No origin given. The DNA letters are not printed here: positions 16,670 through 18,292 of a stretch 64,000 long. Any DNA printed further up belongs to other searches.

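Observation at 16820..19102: Pentapeptide-repeat protein (440 aa, two repeat blocks) paired with an unusual PilZ protein, each behind its own CtrA-box-like leader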

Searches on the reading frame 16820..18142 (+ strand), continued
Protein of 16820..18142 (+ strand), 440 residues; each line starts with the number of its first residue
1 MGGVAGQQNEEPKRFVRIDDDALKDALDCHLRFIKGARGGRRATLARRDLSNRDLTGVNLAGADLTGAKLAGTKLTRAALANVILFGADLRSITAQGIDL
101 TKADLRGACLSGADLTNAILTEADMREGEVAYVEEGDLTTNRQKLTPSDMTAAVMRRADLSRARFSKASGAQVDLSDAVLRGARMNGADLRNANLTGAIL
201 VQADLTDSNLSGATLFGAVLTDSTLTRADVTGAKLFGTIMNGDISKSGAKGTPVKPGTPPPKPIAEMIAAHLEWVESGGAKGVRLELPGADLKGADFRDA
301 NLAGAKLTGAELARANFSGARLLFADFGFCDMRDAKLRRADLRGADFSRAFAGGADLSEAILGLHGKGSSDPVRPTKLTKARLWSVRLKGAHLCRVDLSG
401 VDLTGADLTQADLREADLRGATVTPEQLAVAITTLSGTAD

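Call 20: find_encoding_contigs(protein=P0070, flank=5000, max_places=2)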
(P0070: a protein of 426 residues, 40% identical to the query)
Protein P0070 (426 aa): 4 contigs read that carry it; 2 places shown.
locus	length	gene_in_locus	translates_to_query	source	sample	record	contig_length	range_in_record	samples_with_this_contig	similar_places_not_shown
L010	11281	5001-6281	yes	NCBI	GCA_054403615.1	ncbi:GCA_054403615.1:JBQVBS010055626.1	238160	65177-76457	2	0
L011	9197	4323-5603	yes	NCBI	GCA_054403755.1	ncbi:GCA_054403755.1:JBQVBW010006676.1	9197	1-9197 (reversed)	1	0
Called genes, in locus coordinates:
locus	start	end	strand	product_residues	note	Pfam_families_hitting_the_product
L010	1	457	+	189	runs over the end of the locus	PF11233:DUF3035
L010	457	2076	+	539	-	PF00675:Peptidase_M16, PF05193:Peptidase_M16_C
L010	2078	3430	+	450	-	PF05193:Peptidase_M16_C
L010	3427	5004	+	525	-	PF00342:PGI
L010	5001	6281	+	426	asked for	PF00805:Pentapeptide, PF13576:Pentapeptide_3 (faint), PF13599:Pentapeptide_4 (weak), PF00805:Pentapeptide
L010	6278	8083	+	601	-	PF02518:HATPase_c, PF13589:HATPase_c_3, PF01119:DNA_mis_repair, PF08676:MutL_C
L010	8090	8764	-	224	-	-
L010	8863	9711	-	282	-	-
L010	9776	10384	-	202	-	PF03703:bPH_2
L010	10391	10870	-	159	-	PF04386:SspB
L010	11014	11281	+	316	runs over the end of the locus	PF00698:Acyl_transf_1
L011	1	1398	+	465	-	?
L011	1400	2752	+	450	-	PF05193:Peptidase_M16_C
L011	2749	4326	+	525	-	PF00342:PGI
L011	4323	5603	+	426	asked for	PF00805:Pentapeptide, PF13576:Pentapeptide_3 (faint), PF13599:Pentapeptide_4 (weak), PF00805:Pentapeptide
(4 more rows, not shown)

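Call 37: find_encoding_contigs(protein=P0134, flank=4000, max_places=2)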
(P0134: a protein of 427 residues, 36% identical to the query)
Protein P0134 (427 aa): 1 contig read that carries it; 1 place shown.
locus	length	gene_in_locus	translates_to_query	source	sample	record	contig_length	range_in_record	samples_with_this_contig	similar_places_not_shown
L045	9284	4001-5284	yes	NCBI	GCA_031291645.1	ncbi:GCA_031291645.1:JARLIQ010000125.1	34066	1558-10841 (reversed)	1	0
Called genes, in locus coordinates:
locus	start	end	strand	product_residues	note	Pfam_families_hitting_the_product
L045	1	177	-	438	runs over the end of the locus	PF03721:UDPG_MGDP_dh_N, PF03807:F420_oxidored (faint), PF00984:UDPG_MGDP_dh, PF03720:UDPG_MGDP_dh_C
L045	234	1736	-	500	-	PF02878:PGM_PMM_I, PF02879:PGM_PMM_II, PF02880:PGM_PMM_III, PF00408:PGM_PMM_IV (weak)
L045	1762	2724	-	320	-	PF01380:SIS, PF00571:CBS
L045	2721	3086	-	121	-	-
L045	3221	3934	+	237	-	PF00300:His_Phos_1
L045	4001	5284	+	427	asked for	PF13576:Pentapeptide_3 (faint), PF13599:Pentapeptide_4 (weak), PF25296:Decapeptide (faint), PF00805:Pentapeptide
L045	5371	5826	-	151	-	PF00011:HSP20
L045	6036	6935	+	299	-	-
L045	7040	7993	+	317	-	PF00561:Abhydrolase_1, PF12146:Hydrolase_4, PF12697:Abhydrolase_6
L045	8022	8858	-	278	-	PF00459:Inositol_P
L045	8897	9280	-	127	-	PF13560:HTH_31 (weak), PF12844:HTH_19 (weak), PF01381:HTH_3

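Call 38: find_encoding_contigs(protein=P0065, flank=4000, max_places=2)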
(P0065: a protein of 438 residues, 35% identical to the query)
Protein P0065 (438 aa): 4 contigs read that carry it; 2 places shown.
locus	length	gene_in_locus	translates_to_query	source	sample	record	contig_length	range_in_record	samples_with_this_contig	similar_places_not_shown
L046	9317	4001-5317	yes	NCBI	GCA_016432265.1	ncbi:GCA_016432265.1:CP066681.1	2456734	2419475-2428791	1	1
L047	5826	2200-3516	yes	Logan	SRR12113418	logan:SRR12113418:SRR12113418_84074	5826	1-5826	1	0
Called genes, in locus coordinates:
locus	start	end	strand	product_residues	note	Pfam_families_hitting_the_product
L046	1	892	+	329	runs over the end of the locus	PF04204:HTS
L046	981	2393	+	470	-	PF00675:Peptidase_M16, PF05193:Peptidase_M16_C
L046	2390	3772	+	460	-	PF00675:Peptidase_M16, PF05193:Peptidase_M16_C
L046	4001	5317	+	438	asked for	PF25296:Decapeptide (faint), PF13599:Pentapeptide_4, PF00805:Pentapeptide, PF13576:Pentapeptide_3 (weak), PF13599:Pentapeptide_4 (weak), PF00805:Pentapeptide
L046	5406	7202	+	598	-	PF02518:HATPase_c (weak), PF13589:HATPase_c_3, PF01119:DNA_mis_repair, PF08676:MutL_C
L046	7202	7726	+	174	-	-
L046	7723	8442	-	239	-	PF07542:ATP12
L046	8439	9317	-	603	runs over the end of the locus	-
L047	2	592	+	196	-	?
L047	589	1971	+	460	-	PF00675:Peptidase_M16, PF05193:Peptidase_M16_C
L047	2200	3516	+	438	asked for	PF25296:Decapeptide (faint), PF13599:Pentapeptide_4, PF00805:Pentapeptide, PF13576:Pentapeptide_3 (weak), PF13599:Pentapeptide_4 (weak), PF00805:Pentapeptide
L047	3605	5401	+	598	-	PF02518:HATPase_c (weak), PF13589:HATPase_c_3, PF01119:DNA_mis_repair, PF08676:MutL_C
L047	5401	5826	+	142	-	?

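Call 52: predict_structure(alignment_id=A3)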
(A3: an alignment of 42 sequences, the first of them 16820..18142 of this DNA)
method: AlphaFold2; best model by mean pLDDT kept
length: 440 residues; sequences in the alignment: 42
mean_pLDDT: 88.0   pTM: 0.73
mean pLDDT of the five models: 88.0, 87.3, 87.2, 86.8, 85.0
residues with pLDDT >= 90: 317; 70-90: 62; 50-70: 37; < 50: 24
segments of 3 or more residues with pLDDT < 50: 1-10, 250-256, 438-440
pLDDT, mean of each block of 10 residues (from residue 1): 43 78 98 97 96 98 96 98 96 97 96 97 90 65 64 95 93 94 96 93 95 89 92 83 54 50 90 95 91 94 93 95 95 96 95 96 73 84 95 95 95 94 90 60
secondary structure, 60 per line:
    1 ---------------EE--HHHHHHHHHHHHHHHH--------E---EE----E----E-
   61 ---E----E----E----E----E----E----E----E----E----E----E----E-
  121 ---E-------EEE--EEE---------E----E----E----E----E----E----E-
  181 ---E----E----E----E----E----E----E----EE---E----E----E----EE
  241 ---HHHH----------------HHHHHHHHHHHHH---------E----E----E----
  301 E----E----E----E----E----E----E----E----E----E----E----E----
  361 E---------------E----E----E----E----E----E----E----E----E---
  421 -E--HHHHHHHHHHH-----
elements in order: H20-35 E132-134 E137-139 H244-247 H264-276 H425-435

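Call 61: fold_search(model_id=the predicted structure, library=pdb)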
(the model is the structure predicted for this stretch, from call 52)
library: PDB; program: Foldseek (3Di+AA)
matches with E <= 10: 468; with E <= 0.001: 62
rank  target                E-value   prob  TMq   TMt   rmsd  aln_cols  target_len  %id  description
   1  5dqa_A                5.6e-13  1.00  0.27  0.48   8.5       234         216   31  t3284 loop variant of beta1 (released 2016-08-31)
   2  4yei_A                8.7e-13  1.00  0.28  0.51   7.2       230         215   32  Beta1mut synthetic solenoid protein (released 2016-03-09)
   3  3du1                  1.0e-12  1.00  0.19  0.35  17.0       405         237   20  The 2.0 Angstrom Resolution Crystal Structure of HetL, a Pentapeptide Repeat Protein involved in Heterocyst Differentiat (released 2008-11-11)
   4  5dqa_C                1.4e-12  1.00  0.40  0.79   4.9       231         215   32  t3284 loop variant of beta1 (released 2016-08-31)
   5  5dn0                  3.0e-12  1.00  0.27  0.47  10.0       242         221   29  t1555 loop variant (released 2016-08-31)
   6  4yc5                  5.2e-12  1.00  0.37  0.73   5.5       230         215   32  Beta1 synthetic solenoid protein (released 2016-03-09)
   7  5dns_A                6.5e-12  1.00  0.30  0.55   7.7       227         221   30  t1428 loop variant in P3221 (released 2016-09-28)
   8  2j8k                  6.8e-12  1.00  0.28  0.60   7.4       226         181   30  Structure of the fusion of NP275 and NP276, pentapeptide repeat proteins from Nostoc punctiforme (released 2006-12-07)
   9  4ycq                  1.1e-11  1.00  0.20  0.44  11.0       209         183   32  Beta1 synthetic solenoid protein (released 2016-03-09)
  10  4yfo                  1.2e-11  1.00  0.18  0.31  13.9       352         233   26  beta1_ex1 (released 2016-03-16)
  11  5di5                  1.6e-11  1.00  0.28  0.59   6.7       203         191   34  beta1 t801 loop variant in P3221 (released 2016-08-31)
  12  5dns_B                1.5e-10  1.00  0.34  0.72   5.9       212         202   33  t1428 loop variant in P3221 (released 2016-09-28)
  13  2xty_A                1.2e-08  1.00  0.21  0.42  10.7       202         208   21  Structure of QnrB1 (R167E-Trypsin Treated), a plasmid-mediated fluoroquinolone resistance protein (released 2010-10-27)
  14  5dra                  3.1e-08  1.00  0.24  0.47   8.7       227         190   30  t3284 loop variant of beta1 (released 2016-08-31)
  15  2xt2_B                5.2e-08  1.00  0.30  0.64   6.5       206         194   14  Structure of the pentapeptide repeat protein AlbG, a resistance factor for the topoisomerase poison albicidin. (released 2010-10-13)
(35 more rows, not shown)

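Call 68: list_cluster_members(proteins=[window:16820-18142:+, window:18287-19102:+, P0134, P0073])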
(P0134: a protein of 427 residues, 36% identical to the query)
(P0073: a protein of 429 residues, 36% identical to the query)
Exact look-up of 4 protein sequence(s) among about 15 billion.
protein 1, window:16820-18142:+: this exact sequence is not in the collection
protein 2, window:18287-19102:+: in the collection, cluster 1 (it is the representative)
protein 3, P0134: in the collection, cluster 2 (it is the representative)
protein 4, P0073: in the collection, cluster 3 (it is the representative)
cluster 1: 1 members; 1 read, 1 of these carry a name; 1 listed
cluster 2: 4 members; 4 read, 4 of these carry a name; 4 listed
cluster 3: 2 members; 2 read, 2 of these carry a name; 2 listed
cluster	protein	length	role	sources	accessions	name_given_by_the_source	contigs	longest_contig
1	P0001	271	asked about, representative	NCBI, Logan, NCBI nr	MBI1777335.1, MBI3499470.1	MAG: PilZ domain-containing protein [Proteobacteria bacterium] | PilZ domain-containing protein [Pseudomonadota bacterium]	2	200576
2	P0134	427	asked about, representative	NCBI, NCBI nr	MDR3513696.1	MAG: pentapeptide repeat-containing protein [Caulobacteraceae bacterium] | pentapeptide repeat-containing protein [Caulobacteraceae bacterium]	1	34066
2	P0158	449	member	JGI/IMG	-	uncharacterized protein YjbI with pentapeptide repeats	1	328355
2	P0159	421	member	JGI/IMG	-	uncharacterized protein YjbI with pentapeptide repeats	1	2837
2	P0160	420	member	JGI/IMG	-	uncharacterized protein YjbI with pentapeptide repeats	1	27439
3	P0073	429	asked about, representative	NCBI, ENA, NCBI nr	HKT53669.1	MAG TPA: pentapeptide repeat-containing protein [Caulobacteraceae bacterium] | pentapeptide repeat-containing protein [Caulobacteraceae bacterium]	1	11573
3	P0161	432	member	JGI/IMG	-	uncharacterized protein YjbI with pentapeptide repeats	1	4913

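Call 71: search_protein_families(library=ncbifam, proteins=[window:16820-18142:+], max_evalue=0.01)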
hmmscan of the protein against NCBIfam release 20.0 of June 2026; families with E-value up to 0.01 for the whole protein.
window:16820-18142:+ (440 aa): 17 families
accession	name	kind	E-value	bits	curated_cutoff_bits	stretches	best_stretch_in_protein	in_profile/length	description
NF052603.1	penta_Alr5209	equivalog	1.1e-49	167.3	125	7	46-129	11-94/113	Alr5209 family pentapeptide repeat protein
NF047416.1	penta_HetL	equivalog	1.5e-49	168.5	260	4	42-183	77-216/218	heterocyst differentiation pentapeptide repeat protein HetL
NF011744.0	PRK15197.1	equivalog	3.6e-35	121.5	274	4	133-241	149-257/291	SPI-2 type III secretion system effector PipB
NF011743.0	PRK15196.1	equivalog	5.3e-33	114.3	354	4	53-182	187-316/350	type III secretion system effector PipB2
NF033086.2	penta_rpt_Qnr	equivalog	4.2e-23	82.2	240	2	52-199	45-192/211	Qnr family pentapeptide repeat protein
NF033375.2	penta_rpt_QnrE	exception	6.6e-21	75.3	480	2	143-243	54-154/214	QnrE family quinolone resistance pentapeptide repeat protein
NF000420.1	penta_rpt_QnrB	exception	4.1e-20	72.7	460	2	150-243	61-154/214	QnrB family quinolone resistance pentapeptide repeat protein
NF000349.1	mfpA_AE000516.2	equivalog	4.2e-20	72.3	360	4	373-427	99-153/183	pentapeptide repeat protein MfpA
NF000071.4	penta_rpt_QnrA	exception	4.1e-18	66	450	3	292-419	54-180/218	QnrA family quinolone resistance pentapeptide repeat protein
NF038182.1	penta_rpt_SmQnr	exception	2.6e-17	63.3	460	3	289-342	144-197/215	SmQnr family pentapeptide repeat protein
NF012151.0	penta_rpt_QnrAS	exception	8.9e-17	61.8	490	1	57-199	56-198/218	QnrAS family quinolone resistance pentapeptide repeat protein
NF012152.0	penta_rpt_QnrC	exception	4.9e-16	59.4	500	3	60-205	49-194/221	QnrC family quinolone resistance pentapeptide repeat protein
NF000056.3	penta_rpt_QnrS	exception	1.2e-15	57.8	460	3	51-198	50-197/218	QnrS family quinolone resistance pentapeptide repeat protein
NF000139.2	penta_rpt_QnrD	exception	1.1e-14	55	425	2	149-243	60-154/214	QnrD family quinolone resistance pentapeptide repeat protein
NF000421.1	penta_rpt_QnrVC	exception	1.1e-14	54.9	460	2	55-198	54-197/218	QnrVC family quinolone resistance pentapeptide repeat protein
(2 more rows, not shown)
